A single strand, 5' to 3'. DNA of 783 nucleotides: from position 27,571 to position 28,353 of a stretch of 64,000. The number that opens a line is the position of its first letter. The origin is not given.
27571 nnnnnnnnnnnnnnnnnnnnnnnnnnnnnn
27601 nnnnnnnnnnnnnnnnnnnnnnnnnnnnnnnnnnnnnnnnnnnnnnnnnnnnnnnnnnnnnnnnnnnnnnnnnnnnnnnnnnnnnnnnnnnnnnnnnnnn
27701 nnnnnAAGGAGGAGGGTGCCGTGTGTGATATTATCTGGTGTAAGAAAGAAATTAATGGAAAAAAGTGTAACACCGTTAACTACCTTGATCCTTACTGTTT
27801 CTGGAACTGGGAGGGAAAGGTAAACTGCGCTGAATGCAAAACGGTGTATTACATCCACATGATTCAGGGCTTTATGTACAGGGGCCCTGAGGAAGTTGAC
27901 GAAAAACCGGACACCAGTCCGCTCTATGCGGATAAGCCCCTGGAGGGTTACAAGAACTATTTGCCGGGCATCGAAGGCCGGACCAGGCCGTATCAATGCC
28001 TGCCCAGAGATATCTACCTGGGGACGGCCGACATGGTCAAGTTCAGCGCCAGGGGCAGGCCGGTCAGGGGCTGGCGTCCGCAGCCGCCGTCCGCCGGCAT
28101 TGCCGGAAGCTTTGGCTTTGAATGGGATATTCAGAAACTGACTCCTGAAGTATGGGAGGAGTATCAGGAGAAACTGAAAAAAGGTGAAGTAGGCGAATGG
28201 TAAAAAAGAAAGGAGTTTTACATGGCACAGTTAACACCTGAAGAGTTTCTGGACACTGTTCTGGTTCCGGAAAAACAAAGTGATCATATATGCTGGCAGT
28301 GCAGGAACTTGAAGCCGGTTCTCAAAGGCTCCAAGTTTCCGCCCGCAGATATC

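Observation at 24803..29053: Five-gene module of two extended family III CoA-transferase paralogues and three small Cys/Trp-rich proteins of no recognisable family, beside a PAS-PAS-GAF sigma-54 activator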

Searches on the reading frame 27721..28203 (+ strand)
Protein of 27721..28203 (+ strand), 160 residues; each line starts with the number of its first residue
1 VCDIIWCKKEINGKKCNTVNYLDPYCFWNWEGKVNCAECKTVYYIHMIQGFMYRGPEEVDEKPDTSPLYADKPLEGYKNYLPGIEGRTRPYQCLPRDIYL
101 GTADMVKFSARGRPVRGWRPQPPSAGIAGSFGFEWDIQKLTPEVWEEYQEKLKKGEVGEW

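Call 5: search_protein_families(library=pfam, proteins=[window:27721-28203:+], max_evalue=0.01)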
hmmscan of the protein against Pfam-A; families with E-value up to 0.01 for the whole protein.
window:27721-28203:+ (160 aa): 0 families

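Call 7: search_protein_families(library=ncbifam, proteins=[window:27721-28203:+], max_evalue=0.1)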
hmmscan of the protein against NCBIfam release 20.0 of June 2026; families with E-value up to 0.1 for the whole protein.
window:27721-28203:+ (160 aa): 0 families
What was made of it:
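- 27721..28203 (+): Subunit C: 160-aa orphan protein with an N-terminal Cys4 zinc ribbon (C7, C16, C36, C39) and a conserved extended tail. No Pfam or NCBIfam hit (calls 5, 7).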

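Call 8: find_homologous_proteins(query=window:27721-28203:+, max_evalue=0.001)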
Query window:27721-28203:+ (160 aa): 119 proteins with E <= 0.001 among 128 candidates.
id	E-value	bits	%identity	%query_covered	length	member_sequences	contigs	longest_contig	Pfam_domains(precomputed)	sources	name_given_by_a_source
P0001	7.6e-108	376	97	100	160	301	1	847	-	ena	-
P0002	8.0e-92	324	81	100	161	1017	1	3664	-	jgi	jgi:hypothetical protein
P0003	2.1e-91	323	82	100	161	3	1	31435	-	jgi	jgi:hypothetical protein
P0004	2.6e-90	319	82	100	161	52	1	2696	-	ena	-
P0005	3.1e-89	316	79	100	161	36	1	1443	-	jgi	-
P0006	5.4e-89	315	80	100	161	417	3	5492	-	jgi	-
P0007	7.6e-88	311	80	100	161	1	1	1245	-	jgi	-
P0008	3.5e-87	309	80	100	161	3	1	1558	-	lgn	-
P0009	4.3e-87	309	80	100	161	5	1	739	-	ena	-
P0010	4.6e-87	309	78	100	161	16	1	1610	-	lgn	-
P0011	7.5e-87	308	81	100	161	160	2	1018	-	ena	-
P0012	9.9e-87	308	79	100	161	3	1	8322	-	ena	-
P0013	3.5e-86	306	79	100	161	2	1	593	-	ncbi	-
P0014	6.1e-86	305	79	100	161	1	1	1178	-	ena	-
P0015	6.7e-86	305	79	100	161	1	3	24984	-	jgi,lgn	jgi:hypothetical protein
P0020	5.9e-85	302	78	100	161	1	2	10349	-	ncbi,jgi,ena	jgi:hypothetical protein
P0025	1.4e-84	301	78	100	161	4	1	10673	-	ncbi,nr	ncbi:MAG: hypothetical protein HY743_05580 [Deltaproteobacteria bacterium]|nr:hypothetical protein [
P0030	6.4e-84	298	77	100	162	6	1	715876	-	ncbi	ncbi:MAG: hypothetical protein AB9866_29535 [Syntrophobacteraceae bacterium]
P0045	2.8e-80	287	72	100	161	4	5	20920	-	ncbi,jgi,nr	ncbi:MAG: hypothetical protein FJ128_08275 [Deltaproteobacteria bacterium]|nr:hypothetical protein [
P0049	1.2e-78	281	75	100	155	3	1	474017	-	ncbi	-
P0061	2.0e-74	268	71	100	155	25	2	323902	-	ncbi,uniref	ncbi:MAG: hypothetical protein ACUVSA_00150 [Desulfosoma sp.]|uniref:hypothetical protein n=1 Tax=De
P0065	8.9e-72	259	70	100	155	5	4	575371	-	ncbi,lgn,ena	ncbi:MAG: hypothetical protein WAN74_06260 [Thermoplasmata archaeon]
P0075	1.3e-69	252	64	100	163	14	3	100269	-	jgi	jgi:hypothetical protein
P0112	6.1e-33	132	47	91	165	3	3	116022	-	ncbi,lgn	ncbi:MAG: hypothetical protein ACE5K4_00165 [Candidatus Hydrothermarchaeota archaeon]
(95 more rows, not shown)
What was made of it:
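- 27721..28203 (+): 119 homologue clusters, all named 'hypothetical' (call 8).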

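Call 10: find_encoding_contigs(protein=P0030, flank=10000, max_places=2)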
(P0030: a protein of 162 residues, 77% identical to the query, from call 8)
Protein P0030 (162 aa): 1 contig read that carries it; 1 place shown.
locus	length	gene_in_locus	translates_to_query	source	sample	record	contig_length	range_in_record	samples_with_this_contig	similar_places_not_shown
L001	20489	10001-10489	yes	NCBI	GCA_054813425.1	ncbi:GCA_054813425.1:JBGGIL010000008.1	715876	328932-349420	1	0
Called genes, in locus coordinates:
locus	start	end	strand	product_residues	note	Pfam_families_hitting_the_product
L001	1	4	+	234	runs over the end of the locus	PF01177:Asp_Glu_race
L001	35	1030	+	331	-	PF00291:PALP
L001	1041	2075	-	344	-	PF01136:Peptidase_U32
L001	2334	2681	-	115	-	PF08734:GYD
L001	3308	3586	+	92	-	-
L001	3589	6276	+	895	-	PF00989:PAS, PF08448:PAS_4, PF00989:PAS, PF08448:PAS_4, PF13426:PAS_9, PF00158:Sigma54_activat, PF14532:Sigma54_activ_2, PF25601:AAA_lid_14, +9 more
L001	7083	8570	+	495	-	PF02515:CoA_transf_3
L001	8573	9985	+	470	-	PF02515:CoA_transf_3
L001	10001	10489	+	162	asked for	-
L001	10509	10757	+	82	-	-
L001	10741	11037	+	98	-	-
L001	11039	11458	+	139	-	-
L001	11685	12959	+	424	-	PF00753:Lactamase_B, PF12706:Lactamase_B_2 (weak), PF13428:TPR_14 (faint), PF13431:TPR_17 (faint), PF13432:TPR_16 (faint), PF14559:TPR_19 (faint), PF00515:TPR_1 (faint), PF07719:TPR_2 (faint), +1 more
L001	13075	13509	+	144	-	-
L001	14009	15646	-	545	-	PF00501:AMP-binding, PF13193:AMP-binding_C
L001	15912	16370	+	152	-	PF13279:4HBT_2, PF03061:4HBT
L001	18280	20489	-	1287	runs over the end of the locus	PF05729:NACHT, PF13401:AAA_22 (weak), PF17874:TPR_MalT (faint), PF00515:TPR_1 (faint), PF13374:TPR_10 (weak), PF13424:TPR_12, PF13374:TPR_10 (weak), PF13424:TPR_12 (weak), +3 more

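Call 11: find_encoding_contigs(protein=P0065, flank=10000, max_places=2)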
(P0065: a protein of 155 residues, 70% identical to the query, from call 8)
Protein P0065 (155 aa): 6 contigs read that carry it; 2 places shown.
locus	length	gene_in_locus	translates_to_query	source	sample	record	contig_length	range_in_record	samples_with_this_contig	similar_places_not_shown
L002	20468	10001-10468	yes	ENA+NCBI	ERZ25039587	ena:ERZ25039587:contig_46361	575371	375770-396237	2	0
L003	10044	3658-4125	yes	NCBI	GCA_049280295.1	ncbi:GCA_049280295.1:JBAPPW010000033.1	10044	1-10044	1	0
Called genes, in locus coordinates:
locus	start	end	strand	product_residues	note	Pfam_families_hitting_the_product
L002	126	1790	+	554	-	PF00501:AMP-binding, PF13193:AMP-binding_C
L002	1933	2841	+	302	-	PF01136:Peptidase_U32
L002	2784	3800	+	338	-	PF01136:Peptidase_U32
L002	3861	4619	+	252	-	PF01136:Peptidase_U32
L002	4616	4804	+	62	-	-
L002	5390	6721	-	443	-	PF12323:HTH_OrfB_IS605, PF01385:OrfB_IS605, PF07282:Cas12f1-like_TNB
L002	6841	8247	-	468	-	PF02515:CoA_transf_3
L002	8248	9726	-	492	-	PF02515:CoA_transf_3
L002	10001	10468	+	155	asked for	-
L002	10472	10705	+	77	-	-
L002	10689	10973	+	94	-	-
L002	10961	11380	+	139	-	-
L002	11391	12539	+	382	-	PF00753:Lactamase_B, PF12706:Lactamase_B_2 (weak), PF13428:TPR_14 (faint), PF00515:TPR_1 (faint), PF07719:TPR_2 (faint), PF14559:TPR_19 (faint), PF12895:ANAPC3 (weak), PF13432:TPR_16 (weak)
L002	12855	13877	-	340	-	PF01385:OrfB_IS605, PF07282:Cas12f1-like_TNB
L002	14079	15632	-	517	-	PF03050:DDE_Tnp_IS66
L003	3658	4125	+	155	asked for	-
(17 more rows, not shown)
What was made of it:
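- In Thermoplasmata, A-B is inverted relative to C-D-X-E-MBL but remains adjacent (call 11). Transposases flank the Thermoplasmata copy (call 11).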

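Call 14: find_related_loci(query=A1, collection=genome_contigs, flank=10000)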
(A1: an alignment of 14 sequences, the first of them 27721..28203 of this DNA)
Query A1 (160 aa) in genome_contigs; peptide patterns used: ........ (x = any residue, [..] = any of these).
227 stretches matched a pattern; 218 encode a relative of the query (tblastn E <= 1e-3); the best 80 are kept; 80 distinct loci.
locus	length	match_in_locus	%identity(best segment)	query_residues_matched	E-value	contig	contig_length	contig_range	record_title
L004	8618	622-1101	96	1-160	8e-105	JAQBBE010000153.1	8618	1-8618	MAG: Desulfobacterales bacterium isolate MAG_345_bin-03 345_bin-03_ctg-153, whole genome shotgun sequence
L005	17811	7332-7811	96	1-160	1e-104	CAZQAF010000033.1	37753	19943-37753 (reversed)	MAG TPA_asm: uncultured Desulfobacteraceae bacterium isolate binchicken_co224_214 genome assembly, contig: NODE_855_leng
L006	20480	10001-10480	96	1-160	1e-104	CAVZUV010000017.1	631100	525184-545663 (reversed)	MAG: uncultured delta proteobacterium isolate MFD02416.bin.2.152 genome assembly, contig: contig_4721, whole genome shot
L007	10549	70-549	96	1-160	5e-104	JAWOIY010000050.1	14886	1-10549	MAG: Desulfobacterales bacterium isolate CWP6-1.bin.108 k191_3120873, whole genome shotgun sequence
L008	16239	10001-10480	96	1-160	4e-104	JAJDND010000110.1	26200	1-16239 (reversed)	MAG: Desulfobacterales bacterium isolate ALJrbin.15 k141_6281526, whole genome shotgun sequence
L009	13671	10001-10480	95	1-160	5e-104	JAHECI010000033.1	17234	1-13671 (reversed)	MAG: Desulfobacterales bacterium isolate Ww166 NODE_6373_length_17234_cov_6.935137, whole genome shotgun sequence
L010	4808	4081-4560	94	1-160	7e-104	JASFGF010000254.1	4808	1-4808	MAG: Desulfobacterales bacterium isolate D0606U02metaG_Bin_281 D0606U02metaG_FD_scaffold_4341_c1, whole genome shotgun s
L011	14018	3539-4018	96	1-160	1e-103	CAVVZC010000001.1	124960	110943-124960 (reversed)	MAG: uncultured delta proteobacterium isolate MFD03551.bin.1.10 genome assembly, contig: contig_11843, whole genome shot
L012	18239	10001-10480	93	1-160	6e-102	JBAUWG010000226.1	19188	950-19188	MAG: Desulfobacterales bacterium isolate MFD09702_ilm_asm_bin26 k127_151422, whole genome shotgun sequence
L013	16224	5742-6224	83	1-160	1e-91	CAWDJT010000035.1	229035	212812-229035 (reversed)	MAG: uncultured delta proteobacterium isolate MFD00709.bin.2.118 genome assembly, contig: contig_26064, whole genome sho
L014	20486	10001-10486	83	1-160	2e-90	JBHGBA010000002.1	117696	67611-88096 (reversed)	MAG: Terriglobales bacterium isolate SBS.BIN.59 SBSBIN59_contig_2, whole genome shotgun sequence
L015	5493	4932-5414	85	1-160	2e-90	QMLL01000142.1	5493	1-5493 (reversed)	MAG: Deltaproteobacteria bacterium isolate B119_G9 B119_Guay9_scaffold_27469, whole genome shotgun sequence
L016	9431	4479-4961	81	1-160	9e-90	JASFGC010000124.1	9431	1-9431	MAG: Syntrophobacterales bacterium isolate D0606S20remetaG_Bin_93 D0606S20remetaG_FD_scaffold_406_c1, whole genome shotg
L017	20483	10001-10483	82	1-160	7e-90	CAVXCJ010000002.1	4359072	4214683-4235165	MAG: Terriglobia bacterium isolate MFD04408.bin.1.174 genome assembly, contig: contig_28461, whole genome shotgun sequen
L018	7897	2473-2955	82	1-160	7e-90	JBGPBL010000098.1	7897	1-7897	MAG: Sulfurifustaceae bacterium isolate OBJ_0618_130150_106 k141_2455638_length_7897_cov_14.5264, whole genome shotgun s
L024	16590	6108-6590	84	1-160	5e-89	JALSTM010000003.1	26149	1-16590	MAG: Desulfobacterales bacterium isolate 356-308_metabat2_scaf2bin.107 356-308_scaffold_1024_c1, whole genome shotgun se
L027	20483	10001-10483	80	1-160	1e-87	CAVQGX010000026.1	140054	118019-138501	MAG: uncultured delta proteobacterium isolate MFD09779.bin.3.209 genome assembly, contig: contig_24167, whole genome sho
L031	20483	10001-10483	80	1-160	2e-87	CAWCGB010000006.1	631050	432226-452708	MAG: uncultured delta proteobacterium isolate MFD01231.bin.2.77 genome assembly, contig: contig_17468, whole genome shot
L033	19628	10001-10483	77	1-160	2e-87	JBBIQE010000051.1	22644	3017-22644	MAG: Candidatus Methylomirabilis sp. isolate BQS170218_bin_319 NODE_1858_length_22644_cov_2.15113, whole genome shotgun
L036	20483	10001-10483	79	1-160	4e-87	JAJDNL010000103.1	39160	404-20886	MAG: Deltaproteobacteria bacterium isolate ALJrbin.32 k141_1564948, whole genome shotgun sequence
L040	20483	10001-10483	79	1-160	5e-87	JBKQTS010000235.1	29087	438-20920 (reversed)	MAG: Syntrophobacteraceae bacterium isolate MHr2D2E2F__bin_75 MHr2D2E2F_000000234507, whole genome shotgun sequence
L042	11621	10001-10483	80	1-160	3e-87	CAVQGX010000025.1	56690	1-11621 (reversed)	MAG: uncultured delta proteobacterium isolate MFD09779.bin.3.209 genome assembly, contig: contig_24165, whole genome sho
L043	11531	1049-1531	80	1-160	3e-87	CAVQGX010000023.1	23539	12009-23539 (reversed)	MAG: uncultured delta proteobacterium isolate MFD09779.bin.3.209 genome assembly, contig: contig_24158, whole genome sho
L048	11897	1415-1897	79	1-160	1e-86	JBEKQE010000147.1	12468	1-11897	MAG: Syntrophobacteraceae bacterium isolate SPRUCE 480 SPRUCE_480_147, whole genome shotgun sequence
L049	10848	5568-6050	78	1-160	1e-86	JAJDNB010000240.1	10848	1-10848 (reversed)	MAG: Deltaproteobacteria bacterium isolate ALJrbin.12 k141_3301809, whole genome shotgun sequence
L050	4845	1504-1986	78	1-160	1e-86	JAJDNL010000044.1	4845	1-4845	MAG: Deltaproteobacteria bacterium isolate ALJrbin.32 k141_8295308, whole genome shotgun sequence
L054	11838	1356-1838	77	1-160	4e-86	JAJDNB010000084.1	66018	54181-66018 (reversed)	MAG: Deltaproteobacteria bacterium isolate ALJrbin.12 k141_6999834, whole genome shotgun sequence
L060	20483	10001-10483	79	1-160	9e-86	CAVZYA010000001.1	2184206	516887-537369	MAG: uncultured Acidobacteriota bacterium isolate MFD01872.bin.1.224 genome assembly, contig: contig_21930, whole genome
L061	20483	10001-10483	78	1-160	7e-86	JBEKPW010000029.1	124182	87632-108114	MAG: Syntrophobacteraceae bacterium isolate SPRUCE 473 SPRUCE_473_29, whole genome shotgun sequence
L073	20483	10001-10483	80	1-160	1e-85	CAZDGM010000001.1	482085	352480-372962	MAG TPA_asm: uncultured Thermodesulfobacteriota bacterium isolate binchicken_co30_4 genome assembly, contig: NODE_10_len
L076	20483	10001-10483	78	1-160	2e-85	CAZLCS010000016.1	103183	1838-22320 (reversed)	MAG TPA_asm: uncultured Syntrophobacteraceae bacterium isolate binchicken_co168_326 genome assembly, contig: NODE_218_le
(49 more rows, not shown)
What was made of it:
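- Two or three divergent copies occur in single MAGs (call 14: L027/L042/L043, L049/L054, L036/L050).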

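Call 18: find_encoding_contigs(protein=P0112, flank=10000, max_places=2)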
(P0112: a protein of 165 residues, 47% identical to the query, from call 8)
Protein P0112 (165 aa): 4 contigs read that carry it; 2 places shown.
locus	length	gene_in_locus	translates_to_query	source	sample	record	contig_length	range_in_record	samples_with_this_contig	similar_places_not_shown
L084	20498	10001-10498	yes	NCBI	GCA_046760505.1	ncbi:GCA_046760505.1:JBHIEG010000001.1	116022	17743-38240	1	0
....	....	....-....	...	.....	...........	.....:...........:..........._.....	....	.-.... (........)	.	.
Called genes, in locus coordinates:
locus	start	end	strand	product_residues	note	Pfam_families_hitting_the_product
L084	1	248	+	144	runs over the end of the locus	PF01989:AcnX_swivel_put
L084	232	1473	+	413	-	PF02163:Peptidase_M50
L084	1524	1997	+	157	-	-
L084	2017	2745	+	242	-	PF00254:FKBP_C, PF22199:FKBP26_IF, PF18046:FKBP26_C (weak)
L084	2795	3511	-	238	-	-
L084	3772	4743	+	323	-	-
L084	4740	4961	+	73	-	-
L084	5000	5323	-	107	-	PF12895:ANAPC3 (weak), PF13431:TPR_17 (faint), PF00515:TPR_1, PF07719:TPR_2 (weak), PF13181:TPR_8 (weak)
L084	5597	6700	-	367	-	PF00753:Lactamase_B, PF19583:ODP (weak), PF23023:Anti-Pycsar_Apyc1, PF13432:TPR_16 (weak), PF14559:TPR_19, PF00515:TPR_1, PF07719:TPR_2, PF13432:TPR_16, +13 more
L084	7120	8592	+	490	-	PF02515:CoA_transf_3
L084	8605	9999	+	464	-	PF02515:CoA_transf_3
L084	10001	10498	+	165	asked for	-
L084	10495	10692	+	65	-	-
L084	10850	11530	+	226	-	-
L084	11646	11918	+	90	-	-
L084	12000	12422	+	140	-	-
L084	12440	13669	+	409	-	PF23023:Anti-Pycsar_Apyc1, PF00753:Lactamase_B, PF19583:ODP (weak), PF12706:Lactamase_B_2, PF12895:ANAPC3, PF13424:TPR_12 (weak), PF00515:TPR_1, PF07719:TPR_2 (weak), +9 more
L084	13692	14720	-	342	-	PF01208:URO-D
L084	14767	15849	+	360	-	PF13489:Methyltransf_23 (weak), PF08241:Methyltransf_11, PF13649:Methyltransf_25, PF13847:Methyltransf_31 (weak)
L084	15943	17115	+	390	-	PF06050:HGD-D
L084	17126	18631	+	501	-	PF00111:Fer2 (weak), PF17651:Raco_middle, PF14574:RACo_C_ter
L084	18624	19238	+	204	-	PF02607:B12-binding_2, PF02310:B12-binding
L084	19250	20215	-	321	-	PF01208:URO-D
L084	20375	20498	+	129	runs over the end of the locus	PF13371:TPR_9 (faint), PF13414:TPR_11 (faint), PF13424:TPR_12 (weak), PF00515:TPR_1, PF07719:TPR_2, PF13428:TPR_14 (faint), PF13181:TPR_8 (faint)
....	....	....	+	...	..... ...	-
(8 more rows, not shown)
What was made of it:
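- This holds across Desulfobacterales, Syntrophobacterales, Terriglobia, Methylomirabilis, Anaerolineales, Binatia, Margulisiibacteriota, Thermoplasmata and Hydrothermarchaeota (calls 11, 14, 18).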

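Call 19: find_encoding_contigs(protein=P0061, flank=10000, max_places=2)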
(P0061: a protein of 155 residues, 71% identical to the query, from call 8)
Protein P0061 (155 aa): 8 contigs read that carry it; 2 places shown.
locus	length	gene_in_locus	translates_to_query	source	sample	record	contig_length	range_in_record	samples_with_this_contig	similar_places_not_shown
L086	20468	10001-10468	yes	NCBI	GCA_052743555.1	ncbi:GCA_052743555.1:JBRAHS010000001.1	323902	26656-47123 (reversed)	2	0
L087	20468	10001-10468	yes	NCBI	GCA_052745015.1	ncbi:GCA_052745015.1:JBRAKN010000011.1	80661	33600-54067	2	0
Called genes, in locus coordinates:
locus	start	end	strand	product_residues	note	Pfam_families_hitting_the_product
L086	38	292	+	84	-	PF00462:Glutaredoxin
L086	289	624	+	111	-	PF02943:FeThRed_B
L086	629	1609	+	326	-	PF01207:Dus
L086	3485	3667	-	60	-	-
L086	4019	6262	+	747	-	PF00158:Sigma54_activat, PF13191:AAA_16 (faint), PF14532:Sigma54_activ_2, PF00004:AAA (weak), PF01078:Mg_chelatase (faint), PF07728:AAA_5 (weak), PF25601:AAA_lid_14, PF02954:HTH_8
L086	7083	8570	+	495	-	PF02515:CoA_transf_3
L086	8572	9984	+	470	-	PF02515:CoA_transf_3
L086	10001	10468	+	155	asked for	-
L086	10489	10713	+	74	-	-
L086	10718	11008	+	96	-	-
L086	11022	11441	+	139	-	-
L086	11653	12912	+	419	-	PF00515:TPR_1 (faint), PF00753:Lactamase_B, PF23023:Anti-Pycsar_Apyc1, PF12706:Lactamase_B_2 (weak), PF13428:TPR_14 (faint), PF07719:TPR_2 (faint), PF14559:TPR_19 (faint), PF13432:TPR_16, +1 more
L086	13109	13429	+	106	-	-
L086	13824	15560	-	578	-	PF02730:AFOR_N, PF01314:AFOR_C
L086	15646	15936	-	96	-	PF00462:Glutaredoxin, PF13417:GST_N_3, PF13409:GST_N_2 (weak)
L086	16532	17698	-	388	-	PF00465:Fe-ADH, PF13685:Fe-ADH_2 (weak), PF25137:ADH_Fe_C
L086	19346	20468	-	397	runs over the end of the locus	PF08448:PAS_4, PF00512:HisKA, PF02518:HATPase_c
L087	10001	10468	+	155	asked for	-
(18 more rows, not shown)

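Call 20: find_encoding_contigs(protein=P0075, flank=10000, max_places=2)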
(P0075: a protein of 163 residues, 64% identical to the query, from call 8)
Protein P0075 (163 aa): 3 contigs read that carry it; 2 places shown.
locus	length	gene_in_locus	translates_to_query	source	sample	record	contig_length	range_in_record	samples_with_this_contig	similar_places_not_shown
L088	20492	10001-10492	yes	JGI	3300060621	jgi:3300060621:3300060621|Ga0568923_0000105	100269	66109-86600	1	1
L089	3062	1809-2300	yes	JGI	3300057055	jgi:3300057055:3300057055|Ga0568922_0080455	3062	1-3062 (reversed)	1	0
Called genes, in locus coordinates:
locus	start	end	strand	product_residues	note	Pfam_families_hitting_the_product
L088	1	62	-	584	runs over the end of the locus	PF00350:Dynamin_N, PF01926:MMR_HSR1 (weak), PF00009:GTP_EFTU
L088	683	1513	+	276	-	PF00432:Prenyltrans (faint)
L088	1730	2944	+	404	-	PF07690:MFS_1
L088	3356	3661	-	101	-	-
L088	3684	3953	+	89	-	-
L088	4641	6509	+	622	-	PF00989:PAS (weak), PF08448:PAS_4, PF13426:PAS_9, PF00158:Sigma54_activat, PF14532:Sigma54_activ_2, PF00004:AAA (weak), PF25601:AAA_lid_14, PF02954:HTH_8, +2 more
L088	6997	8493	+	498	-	PF02515:CoA_transf_3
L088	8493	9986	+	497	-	PF02515:CoA_transf_3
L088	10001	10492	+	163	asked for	-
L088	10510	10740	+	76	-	-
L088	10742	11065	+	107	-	-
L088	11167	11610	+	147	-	-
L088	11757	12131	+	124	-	-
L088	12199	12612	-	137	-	-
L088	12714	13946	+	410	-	PF23023:Anti-Pycsar_Apyc1, PF00753:Lactamase_B, PF07719:TPR_2 (faint), PF12706:Lactamase_B_2 (faint), PF13432:TPR_16 (weak), PF12895:ANAPC3, PF14559:TPR_19 (weak), PF13432:TPR_16, +3 more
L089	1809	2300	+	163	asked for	-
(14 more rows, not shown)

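Call 28: predict_structure(alignment_id=A2)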
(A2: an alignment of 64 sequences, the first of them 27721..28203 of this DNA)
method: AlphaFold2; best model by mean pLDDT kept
length: 160 residues; sequences in the alignment: 64
mean_pLDDT: 88.6   pTM: 0.61
mean pLDDT of the five models: 88.6, 87.1, 87.1, 86.1, 85.6
residues with pLDDT >= 90: 99; 70-90: 51; 50-70: 10; < 50: 0
segments of 3 or more residues with pLDDT < 50: none
pLDDT, mean of each block of 10 residues (from residue 1): 90 93 90 97 95 95 95 92 91 68 82 86 78 82 93 92
secondary structure, 60 per line:
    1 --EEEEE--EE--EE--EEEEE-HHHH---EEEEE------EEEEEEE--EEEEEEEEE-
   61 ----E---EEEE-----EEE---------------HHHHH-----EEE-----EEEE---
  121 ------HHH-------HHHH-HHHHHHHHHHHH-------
elements in order: E3-7 E18-22 H24-27 E31-35 E42-48 E51-59 E69-72 E78-80 H96-100 E106-108 E114-117 H137-140 H142-153
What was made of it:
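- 27721..28203 (+): AF2 model pLDDT 88.6, pTM 0.61 (call 28).
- On Zinc ribbon (subunit C): Beta-strands flank the Cys pairs in a model with pLDDT 88.6 (call 28).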

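Call 29: search_protein_families(library=pfam, proteins=[L031:13181-13444:+, L031:14805-15554:-, L040:15537-16529:-, L031:985-2010:-, L036:5529-5948:-, L061:16704-17147:-, L061:2275-2646:-, L048:9977-11614:-, L024:11478-12683:+, L076:19193-20305:-], max_evalue=0.001)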
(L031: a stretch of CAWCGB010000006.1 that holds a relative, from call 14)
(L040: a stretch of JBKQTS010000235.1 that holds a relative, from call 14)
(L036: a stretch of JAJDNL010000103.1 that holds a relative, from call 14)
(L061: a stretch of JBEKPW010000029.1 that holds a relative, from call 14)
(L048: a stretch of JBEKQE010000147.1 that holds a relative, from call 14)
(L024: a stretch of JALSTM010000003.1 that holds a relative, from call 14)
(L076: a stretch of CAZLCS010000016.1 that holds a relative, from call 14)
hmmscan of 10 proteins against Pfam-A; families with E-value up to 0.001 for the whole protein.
L031:13181-13444:+ (87 aa): 0 families

L031:14805-15554:- (249 aa): 1 family
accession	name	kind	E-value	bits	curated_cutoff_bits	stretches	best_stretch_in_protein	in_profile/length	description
PF13230.11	GATase_4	-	2.5e-13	50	23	1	1-196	1-194/272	Glutamine amidotransferases class-II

L040:15537-16529:- (330 aa): 1 family
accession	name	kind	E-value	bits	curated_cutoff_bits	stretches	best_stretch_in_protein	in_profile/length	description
PF12224.13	Amidoligase_2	-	1.1e-24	88.1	22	1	35-278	2-243/245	Putative amidoligase enzyme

L031:985-2010:- (341 aa): 1 family
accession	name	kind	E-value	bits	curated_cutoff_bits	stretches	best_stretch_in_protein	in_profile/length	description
PF01136.24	Peptidase_U32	-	2.5e-30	105.9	22.4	1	82-323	10-220/233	Peptidase family U32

L036:5529-5948:- (139 aa): 2 families
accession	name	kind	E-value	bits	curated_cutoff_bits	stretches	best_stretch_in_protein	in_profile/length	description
PF13279.12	4HBT_2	-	4.6e-21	76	25.5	1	10-133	1-122/122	Thioesterase-like superfamily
PF03061.28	4HBT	-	4.4e-08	33.8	20.6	1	18-101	1-74/79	Thioesterase superfamily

L061:16704-17147:- (147 aa): 1 family
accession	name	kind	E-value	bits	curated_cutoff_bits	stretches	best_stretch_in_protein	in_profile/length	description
PF00254.34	FKBP_C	-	5.1e-27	94.5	21.1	1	6-142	4-93/94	FKBP-type peptidyl-prolyl cis-trans isomerase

L061:2275-2646:- (123 aa): 1 family
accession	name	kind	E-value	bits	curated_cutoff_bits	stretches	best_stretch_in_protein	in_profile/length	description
PF08734.17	GYD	-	4.7e-14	52.6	31.4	1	33-121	2-91/91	GYD domain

L048:9977-11614:- (545 aa): 2 families
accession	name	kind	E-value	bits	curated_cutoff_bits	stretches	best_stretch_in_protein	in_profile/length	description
PF00501.34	AMP-binding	-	5.1e-72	243.2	29.9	1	48-398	10-378/384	AMP-binding enzyme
PF13193.12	AMP-binding_C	-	6.2e-20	72.3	24.5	1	460-538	1-76/76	AMP-binding enzyme C-terminal domain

L024:11478-12683:+ (401 aa): 0 families

L076:19193-20305:- (370 aa): 5 families
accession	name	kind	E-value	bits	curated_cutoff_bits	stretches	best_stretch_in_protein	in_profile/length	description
PF07724.20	AAA_2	-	3e-19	70.1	27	1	99-273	2-165/166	AAA domain (Cdc48 subfamily)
PF00004.35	AAA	-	4.7e-11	43.7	21.2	1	103-225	1-107/131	ATPase family associated with various cellular activities (AAA)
PF10431.15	ClpB_D2-small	-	5.2e-07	30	21.9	1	281-350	2-67/81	C-terminal, D2-small domain, of ClpB protein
PF00493.29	MCM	-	0.00066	19.3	23.3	1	99-180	56-136/224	MCM P-loop domain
PF07728.20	AAA_5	-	0.00077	19.9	22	0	102-182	1-83/139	AAA domain (dynein-related subfamily)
